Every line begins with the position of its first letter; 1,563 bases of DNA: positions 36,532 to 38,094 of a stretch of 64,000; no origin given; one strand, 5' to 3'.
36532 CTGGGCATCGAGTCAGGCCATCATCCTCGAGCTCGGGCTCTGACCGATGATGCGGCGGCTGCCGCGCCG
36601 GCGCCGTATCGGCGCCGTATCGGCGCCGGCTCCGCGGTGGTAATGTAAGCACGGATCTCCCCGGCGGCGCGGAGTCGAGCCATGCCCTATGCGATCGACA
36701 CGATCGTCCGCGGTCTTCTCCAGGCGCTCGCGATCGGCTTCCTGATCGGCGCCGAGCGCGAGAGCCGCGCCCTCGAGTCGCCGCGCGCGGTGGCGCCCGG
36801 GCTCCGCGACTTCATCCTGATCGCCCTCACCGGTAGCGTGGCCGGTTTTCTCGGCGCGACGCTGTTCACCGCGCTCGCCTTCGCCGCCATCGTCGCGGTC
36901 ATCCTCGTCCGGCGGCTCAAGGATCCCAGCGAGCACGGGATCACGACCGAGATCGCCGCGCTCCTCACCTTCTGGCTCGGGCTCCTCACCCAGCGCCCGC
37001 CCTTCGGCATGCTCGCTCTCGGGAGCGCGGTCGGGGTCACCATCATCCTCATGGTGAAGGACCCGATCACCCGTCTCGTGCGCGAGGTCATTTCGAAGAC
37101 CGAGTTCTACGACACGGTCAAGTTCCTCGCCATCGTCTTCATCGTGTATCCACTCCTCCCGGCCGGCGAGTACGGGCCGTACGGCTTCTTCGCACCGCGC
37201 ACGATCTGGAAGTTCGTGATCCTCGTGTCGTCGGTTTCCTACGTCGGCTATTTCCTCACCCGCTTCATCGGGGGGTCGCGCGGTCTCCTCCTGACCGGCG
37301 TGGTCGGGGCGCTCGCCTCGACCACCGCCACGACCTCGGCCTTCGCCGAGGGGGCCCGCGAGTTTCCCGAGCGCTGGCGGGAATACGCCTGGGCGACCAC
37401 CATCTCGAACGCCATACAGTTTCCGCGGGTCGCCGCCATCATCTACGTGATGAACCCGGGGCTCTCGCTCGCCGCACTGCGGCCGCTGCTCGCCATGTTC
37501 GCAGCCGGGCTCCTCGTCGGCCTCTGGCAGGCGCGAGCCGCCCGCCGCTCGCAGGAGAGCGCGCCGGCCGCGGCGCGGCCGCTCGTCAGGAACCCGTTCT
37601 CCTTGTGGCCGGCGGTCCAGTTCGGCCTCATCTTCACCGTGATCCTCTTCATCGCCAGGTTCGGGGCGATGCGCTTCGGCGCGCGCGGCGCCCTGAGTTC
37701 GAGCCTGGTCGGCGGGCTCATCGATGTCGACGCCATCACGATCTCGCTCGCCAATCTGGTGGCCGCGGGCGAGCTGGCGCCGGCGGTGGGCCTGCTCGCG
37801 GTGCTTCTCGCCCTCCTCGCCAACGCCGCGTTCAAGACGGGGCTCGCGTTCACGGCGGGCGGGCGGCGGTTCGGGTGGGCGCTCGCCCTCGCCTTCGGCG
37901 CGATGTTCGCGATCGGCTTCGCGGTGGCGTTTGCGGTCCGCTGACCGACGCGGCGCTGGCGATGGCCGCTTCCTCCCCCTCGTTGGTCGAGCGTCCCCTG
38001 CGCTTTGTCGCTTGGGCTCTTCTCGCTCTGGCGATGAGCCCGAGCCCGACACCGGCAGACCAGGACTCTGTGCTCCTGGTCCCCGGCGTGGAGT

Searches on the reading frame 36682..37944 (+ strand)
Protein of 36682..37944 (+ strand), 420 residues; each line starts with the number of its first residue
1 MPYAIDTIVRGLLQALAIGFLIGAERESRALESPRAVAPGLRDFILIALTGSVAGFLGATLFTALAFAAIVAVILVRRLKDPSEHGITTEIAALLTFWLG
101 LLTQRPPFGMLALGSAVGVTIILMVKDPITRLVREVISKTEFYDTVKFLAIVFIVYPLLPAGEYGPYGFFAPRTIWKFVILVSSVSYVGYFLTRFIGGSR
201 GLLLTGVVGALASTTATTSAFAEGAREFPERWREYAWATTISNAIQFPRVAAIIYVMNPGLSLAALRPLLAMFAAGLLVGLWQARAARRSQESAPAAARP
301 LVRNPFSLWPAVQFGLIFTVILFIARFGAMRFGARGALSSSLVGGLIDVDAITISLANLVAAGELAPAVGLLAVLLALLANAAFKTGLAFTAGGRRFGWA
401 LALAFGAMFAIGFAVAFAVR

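Call 65: search_protein_families(library=pfam, proteins=[window:36682-37944:+], max_evalue=0.001)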
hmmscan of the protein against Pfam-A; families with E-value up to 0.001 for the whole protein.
window:36682-37944:+ (420 aa): 2 families
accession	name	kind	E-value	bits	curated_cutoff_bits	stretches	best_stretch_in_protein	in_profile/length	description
PF13194.11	DUF4010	-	1.4e-53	182.2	30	1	180-393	1-210/210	Domain of unknown function (DUF4010)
PF02308.21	MgtC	-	4.2e-13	50.1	31.4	1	12-131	1-120/121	MgtC family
